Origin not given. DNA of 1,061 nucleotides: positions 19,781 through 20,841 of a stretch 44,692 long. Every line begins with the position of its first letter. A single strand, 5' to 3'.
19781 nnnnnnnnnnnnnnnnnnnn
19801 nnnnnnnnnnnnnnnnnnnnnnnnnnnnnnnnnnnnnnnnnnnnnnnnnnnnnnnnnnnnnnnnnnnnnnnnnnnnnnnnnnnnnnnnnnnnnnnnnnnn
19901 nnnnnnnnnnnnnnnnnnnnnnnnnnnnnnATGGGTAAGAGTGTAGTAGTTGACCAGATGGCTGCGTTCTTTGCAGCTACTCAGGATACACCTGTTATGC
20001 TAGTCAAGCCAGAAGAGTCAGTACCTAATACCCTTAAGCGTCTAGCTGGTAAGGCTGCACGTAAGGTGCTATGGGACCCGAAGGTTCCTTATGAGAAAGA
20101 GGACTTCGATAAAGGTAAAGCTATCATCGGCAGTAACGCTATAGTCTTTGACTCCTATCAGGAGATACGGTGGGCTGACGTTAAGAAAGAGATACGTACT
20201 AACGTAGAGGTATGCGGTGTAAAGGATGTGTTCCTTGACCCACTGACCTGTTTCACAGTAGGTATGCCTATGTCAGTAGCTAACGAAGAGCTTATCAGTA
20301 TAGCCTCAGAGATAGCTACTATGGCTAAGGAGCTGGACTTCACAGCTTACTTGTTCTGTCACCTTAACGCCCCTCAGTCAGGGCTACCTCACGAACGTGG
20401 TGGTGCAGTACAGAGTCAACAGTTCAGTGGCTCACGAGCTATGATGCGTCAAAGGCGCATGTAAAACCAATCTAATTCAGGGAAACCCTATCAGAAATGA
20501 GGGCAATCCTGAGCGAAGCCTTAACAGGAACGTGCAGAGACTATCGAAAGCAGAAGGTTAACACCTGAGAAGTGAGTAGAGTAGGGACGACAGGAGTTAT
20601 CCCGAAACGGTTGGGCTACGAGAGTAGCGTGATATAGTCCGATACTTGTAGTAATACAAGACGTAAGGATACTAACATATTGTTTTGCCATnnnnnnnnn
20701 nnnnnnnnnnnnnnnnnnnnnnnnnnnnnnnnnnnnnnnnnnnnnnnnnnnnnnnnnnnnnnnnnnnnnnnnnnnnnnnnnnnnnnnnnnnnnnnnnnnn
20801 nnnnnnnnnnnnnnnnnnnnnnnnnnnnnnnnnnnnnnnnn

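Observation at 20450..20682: Group I intron 2 interrupts the same gene 520 nt downstream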

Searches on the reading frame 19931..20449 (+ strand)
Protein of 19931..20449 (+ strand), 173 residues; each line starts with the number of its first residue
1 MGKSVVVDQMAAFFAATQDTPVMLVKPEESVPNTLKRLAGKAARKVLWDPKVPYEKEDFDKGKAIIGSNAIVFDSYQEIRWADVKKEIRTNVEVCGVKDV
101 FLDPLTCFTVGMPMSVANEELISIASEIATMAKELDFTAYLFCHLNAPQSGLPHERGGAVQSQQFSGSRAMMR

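Call 5: search_protein_families(library=pfam, proteins=[window:19931-20449:+], max_evalue=0.01)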
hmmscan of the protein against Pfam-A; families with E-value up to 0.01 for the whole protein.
window:19931-20449:+ (173 aa): 1 family
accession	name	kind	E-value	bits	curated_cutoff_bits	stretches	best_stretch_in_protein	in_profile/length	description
PF03796.21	DnaB_C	-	0.00011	22.1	27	1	1-145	30-178/255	DnaB-like helicase C terminal domain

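Call 25: find_related_loci(query=window:19931-20449:+, collection=viral_contigs, flank=2500)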
Query seq(173 aa) (173 aa) in viral_contigs; peptide patterns used: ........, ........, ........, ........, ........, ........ (x = any residue, [..] = any of these).
7 stretches matched a pattern; 6 encode a relative of the query (tblastn E <= 1e-3); 6 distinct loci.
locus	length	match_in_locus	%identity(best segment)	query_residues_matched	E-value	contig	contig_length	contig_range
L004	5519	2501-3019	100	1-173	1e-118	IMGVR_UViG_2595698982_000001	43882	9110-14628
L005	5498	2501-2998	66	3-168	5e-73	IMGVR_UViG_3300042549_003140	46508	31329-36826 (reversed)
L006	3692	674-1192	52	1-173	3e-59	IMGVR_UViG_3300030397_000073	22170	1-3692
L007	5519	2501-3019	50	1-173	2e-58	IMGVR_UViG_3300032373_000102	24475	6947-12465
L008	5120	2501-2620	40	112-151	8e-4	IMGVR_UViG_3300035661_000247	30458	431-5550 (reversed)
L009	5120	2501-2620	40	112-151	8e-4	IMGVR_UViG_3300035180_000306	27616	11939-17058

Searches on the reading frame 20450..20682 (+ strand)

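Call 21: search_protein_families(library=pfam, proteins=[L002:2635-3192:+], max_evalue=0.01)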
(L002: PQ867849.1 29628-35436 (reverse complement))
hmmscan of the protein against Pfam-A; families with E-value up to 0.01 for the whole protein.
L002:2635-3192:+ (186 aa): 2 families
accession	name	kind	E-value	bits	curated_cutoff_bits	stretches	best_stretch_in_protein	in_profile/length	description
PF13392.12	HNH_3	-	1.3e-05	25.2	24.8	1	72-95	21-44/46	HNH endonuclease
PF07463.16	NUMOD4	-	0.00079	20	23.4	1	8-40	10-45/49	NUMOD4 motif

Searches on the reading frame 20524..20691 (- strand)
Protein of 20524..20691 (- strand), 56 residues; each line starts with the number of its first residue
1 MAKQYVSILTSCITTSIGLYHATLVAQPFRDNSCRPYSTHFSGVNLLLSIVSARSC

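Call 65: search_protein_families(library=pfam, proteins=[window:20524-20691:-], max_evalue=0.01)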
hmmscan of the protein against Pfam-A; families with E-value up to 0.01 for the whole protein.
seq(56 aa): 0 families
